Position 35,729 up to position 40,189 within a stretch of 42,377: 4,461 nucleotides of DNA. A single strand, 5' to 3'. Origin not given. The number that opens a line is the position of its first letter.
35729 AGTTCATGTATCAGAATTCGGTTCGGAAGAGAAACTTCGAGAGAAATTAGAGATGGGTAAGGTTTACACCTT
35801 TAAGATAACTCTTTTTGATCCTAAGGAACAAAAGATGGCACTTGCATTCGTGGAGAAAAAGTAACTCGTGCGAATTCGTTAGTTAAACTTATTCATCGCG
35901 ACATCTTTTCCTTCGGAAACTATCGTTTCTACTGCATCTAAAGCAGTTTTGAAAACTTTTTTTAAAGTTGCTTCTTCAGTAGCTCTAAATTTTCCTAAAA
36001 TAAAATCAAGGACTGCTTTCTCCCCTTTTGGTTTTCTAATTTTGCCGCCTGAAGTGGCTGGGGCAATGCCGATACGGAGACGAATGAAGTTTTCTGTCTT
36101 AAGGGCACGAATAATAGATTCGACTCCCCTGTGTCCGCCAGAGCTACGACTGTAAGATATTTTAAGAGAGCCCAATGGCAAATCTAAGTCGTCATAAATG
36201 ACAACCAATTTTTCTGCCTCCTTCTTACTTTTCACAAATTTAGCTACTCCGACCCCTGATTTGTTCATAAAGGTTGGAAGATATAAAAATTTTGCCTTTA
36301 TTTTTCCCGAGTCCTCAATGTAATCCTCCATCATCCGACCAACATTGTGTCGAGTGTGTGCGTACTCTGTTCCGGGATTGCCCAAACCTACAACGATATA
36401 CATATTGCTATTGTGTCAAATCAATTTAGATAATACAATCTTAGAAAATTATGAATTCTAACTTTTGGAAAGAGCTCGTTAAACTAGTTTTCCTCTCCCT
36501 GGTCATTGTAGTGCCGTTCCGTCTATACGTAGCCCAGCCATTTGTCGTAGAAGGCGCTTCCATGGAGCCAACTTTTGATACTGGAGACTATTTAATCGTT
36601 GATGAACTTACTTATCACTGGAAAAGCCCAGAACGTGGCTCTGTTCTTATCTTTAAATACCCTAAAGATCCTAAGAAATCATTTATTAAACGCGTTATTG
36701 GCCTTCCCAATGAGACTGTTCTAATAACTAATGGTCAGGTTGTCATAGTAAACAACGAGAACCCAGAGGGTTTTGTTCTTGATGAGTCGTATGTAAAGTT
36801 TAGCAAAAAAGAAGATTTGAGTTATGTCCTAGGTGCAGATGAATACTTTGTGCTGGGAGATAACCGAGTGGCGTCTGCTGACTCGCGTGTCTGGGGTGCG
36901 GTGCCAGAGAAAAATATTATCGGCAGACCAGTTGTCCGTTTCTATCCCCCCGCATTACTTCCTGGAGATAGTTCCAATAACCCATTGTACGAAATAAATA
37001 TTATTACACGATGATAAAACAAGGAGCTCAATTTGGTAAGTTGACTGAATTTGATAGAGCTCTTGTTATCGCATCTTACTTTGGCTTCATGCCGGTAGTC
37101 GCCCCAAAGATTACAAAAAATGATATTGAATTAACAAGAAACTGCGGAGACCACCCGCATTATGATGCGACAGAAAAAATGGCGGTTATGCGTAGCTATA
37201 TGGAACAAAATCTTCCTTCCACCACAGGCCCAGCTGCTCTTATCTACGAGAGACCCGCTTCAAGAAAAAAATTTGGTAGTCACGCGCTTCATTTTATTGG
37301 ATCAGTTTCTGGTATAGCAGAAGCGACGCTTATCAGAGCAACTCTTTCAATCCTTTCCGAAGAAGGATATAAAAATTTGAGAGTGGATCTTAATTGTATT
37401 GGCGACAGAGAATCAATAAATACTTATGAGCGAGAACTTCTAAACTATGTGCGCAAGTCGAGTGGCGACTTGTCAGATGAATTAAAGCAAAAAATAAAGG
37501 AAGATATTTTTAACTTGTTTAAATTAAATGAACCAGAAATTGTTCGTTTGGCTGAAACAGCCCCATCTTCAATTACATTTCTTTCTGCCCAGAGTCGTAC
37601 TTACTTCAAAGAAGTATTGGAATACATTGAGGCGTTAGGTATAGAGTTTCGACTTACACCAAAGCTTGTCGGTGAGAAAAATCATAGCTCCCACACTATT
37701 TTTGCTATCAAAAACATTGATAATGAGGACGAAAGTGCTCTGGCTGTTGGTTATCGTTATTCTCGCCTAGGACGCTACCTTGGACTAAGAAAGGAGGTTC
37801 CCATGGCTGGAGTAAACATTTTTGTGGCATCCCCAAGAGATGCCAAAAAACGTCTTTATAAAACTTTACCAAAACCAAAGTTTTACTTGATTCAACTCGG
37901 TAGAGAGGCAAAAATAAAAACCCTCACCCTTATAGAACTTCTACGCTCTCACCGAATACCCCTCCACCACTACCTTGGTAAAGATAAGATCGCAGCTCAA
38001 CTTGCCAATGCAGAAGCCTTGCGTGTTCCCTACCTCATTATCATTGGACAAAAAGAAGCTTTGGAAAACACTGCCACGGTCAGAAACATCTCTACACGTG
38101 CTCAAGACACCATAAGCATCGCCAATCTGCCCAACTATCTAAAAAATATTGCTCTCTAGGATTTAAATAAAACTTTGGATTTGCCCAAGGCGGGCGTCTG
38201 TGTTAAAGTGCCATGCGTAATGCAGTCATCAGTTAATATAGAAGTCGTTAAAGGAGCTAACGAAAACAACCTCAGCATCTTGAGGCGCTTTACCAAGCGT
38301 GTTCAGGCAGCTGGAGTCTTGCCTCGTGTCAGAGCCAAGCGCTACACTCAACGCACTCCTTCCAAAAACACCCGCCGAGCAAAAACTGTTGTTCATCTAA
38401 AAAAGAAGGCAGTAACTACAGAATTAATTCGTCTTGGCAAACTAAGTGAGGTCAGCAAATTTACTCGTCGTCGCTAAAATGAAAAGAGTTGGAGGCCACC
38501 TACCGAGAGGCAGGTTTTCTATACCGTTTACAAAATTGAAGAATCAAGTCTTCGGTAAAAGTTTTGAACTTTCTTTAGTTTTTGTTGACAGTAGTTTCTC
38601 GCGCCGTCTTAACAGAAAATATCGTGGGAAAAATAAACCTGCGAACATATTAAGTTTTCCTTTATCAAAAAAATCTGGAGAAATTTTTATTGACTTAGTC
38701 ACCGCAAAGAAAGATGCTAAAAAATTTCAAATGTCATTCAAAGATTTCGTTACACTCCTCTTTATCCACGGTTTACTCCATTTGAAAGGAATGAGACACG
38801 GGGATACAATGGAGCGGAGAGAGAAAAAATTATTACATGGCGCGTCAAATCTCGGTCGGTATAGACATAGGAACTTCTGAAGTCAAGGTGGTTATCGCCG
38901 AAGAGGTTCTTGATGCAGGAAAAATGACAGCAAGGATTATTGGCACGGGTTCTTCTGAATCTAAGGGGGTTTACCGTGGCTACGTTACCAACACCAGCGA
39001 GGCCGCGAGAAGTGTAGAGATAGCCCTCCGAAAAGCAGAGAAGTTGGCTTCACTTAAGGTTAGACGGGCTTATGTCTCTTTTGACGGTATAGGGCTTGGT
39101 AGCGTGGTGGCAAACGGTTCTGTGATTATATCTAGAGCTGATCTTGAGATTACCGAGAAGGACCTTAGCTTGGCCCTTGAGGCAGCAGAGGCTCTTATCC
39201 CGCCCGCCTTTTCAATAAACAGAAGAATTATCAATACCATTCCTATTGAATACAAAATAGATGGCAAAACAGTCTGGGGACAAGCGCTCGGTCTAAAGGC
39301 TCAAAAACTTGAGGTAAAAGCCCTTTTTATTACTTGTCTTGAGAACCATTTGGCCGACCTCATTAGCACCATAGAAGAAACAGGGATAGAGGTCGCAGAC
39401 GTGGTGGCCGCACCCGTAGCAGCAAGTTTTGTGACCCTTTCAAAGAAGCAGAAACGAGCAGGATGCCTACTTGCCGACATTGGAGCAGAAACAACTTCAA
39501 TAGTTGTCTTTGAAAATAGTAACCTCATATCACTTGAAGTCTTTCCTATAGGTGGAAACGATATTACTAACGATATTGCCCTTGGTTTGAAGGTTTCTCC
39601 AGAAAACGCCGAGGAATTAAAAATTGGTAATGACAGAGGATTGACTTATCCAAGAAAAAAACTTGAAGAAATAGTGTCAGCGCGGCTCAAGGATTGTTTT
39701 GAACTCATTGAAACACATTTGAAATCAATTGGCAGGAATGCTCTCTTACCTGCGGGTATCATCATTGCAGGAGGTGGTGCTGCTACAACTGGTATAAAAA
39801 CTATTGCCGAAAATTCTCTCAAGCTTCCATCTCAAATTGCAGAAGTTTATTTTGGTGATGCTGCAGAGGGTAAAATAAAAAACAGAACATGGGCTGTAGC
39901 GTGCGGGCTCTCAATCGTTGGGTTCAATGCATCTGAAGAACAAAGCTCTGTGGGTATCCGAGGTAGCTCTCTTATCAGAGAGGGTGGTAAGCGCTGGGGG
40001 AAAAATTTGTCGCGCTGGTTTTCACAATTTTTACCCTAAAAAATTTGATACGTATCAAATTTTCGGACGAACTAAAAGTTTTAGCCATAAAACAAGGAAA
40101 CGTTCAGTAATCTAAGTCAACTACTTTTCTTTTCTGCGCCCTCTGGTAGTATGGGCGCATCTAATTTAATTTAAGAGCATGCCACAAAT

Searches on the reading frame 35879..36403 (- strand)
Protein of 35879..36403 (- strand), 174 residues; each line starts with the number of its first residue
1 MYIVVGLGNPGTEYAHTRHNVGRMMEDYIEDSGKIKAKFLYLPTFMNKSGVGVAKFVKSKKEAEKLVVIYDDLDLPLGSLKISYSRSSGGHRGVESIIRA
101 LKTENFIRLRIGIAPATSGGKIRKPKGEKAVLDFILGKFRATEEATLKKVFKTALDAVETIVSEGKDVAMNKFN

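Call 9: search_protein_families(library=pfam, proteins=[window:35879-36403:-], max_evalue=0.0001)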
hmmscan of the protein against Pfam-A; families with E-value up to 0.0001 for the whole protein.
window:35879-36403:- (174 aa): 1 family
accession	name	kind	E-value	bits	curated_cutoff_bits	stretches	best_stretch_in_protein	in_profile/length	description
PF01195.25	Pept_tRNA_hydro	-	1.4e-45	155.8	27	1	3-174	1-183/183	Peptidyl-tRNA hydrolase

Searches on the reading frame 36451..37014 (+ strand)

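Call 9: search_protein_families(library=pfam, proteins=[window:36451-37014:+], max_evalue=0.0001)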
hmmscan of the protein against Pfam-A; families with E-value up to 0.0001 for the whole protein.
window:36451-37014:+ (187 aa): 2 families
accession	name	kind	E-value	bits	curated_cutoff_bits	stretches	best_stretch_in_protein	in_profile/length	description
PF10502.14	Peptidase_S26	-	3.4e-42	144.7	22.9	1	6-164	1-167/168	Signal peptidase, peptidase S26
PF00717.28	Peptidase_S24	-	8.1e-05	22.8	23.3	0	32-88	39-88/116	Peptidase S24-like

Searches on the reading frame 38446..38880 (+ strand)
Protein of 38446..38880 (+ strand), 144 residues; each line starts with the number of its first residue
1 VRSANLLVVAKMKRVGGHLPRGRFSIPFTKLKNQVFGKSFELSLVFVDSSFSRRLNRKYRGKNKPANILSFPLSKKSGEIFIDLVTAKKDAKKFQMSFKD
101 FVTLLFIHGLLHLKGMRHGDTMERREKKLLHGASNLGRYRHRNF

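Call 9: search_protein_families(library=pfam, proteins=[window:38446-38880:+], max_evalue=0.0001)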
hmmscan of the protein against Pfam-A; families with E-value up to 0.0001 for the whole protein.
window:38446-38880:+ (144 aa): 1 family
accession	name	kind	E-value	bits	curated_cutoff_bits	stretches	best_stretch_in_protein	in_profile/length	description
PF02130.23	YbeY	-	3.3e-22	79.2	25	1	32-126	20-117/129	Endoribonuclease YbeY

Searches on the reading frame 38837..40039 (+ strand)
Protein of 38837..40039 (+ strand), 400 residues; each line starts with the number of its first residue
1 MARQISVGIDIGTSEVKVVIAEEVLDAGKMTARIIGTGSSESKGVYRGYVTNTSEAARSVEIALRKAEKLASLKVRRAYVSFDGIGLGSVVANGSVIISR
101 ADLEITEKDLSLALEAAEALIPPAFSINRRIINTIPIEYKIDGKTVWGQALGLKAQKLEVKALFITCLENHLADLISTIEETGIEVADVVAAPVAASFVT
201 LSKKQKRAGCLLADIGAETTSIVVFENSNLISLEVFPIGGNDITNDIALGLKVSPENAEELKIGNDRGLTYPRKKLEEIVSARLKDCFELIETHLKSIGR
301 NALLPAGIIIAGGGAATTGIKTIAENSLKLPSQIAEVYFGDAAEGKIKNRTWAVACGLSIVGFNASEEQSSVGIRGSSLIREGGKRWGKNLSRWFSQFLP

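Call 9: search_protein_families(library=pfam, proteins=[window:38837-40039:+], max_evalue=0.0001)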
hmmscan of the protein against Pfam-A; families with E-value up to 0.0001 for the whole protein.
window:38837-40039:+ (400 aa): 5 families
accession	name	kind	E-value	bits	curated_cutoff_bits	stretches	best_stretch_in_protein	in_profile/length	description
PF14450.12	FtsA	-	1.2e-24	87.5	31.8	1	212-357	2-127/127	Cell division protein FtsA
PF11104.14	PilM_2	-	8.4e-16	58.3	27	1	8-360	1-337/340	Type IV pilus assembly protein PilM;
PF02491.25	SHS2_FTSA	-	7.5e-11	42.7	25.4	1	89-166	6-79/79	SHS2 domain inserted in FTSA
PF06723.19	MreB_Mbl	-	1.8e-06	27.5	27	0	178-248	115-185/327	MreB/Mbl protein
PF06277.17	EutA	-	6e-06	25.8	27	0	5-94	4-92/475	Ethanolamine utilisation protein EutA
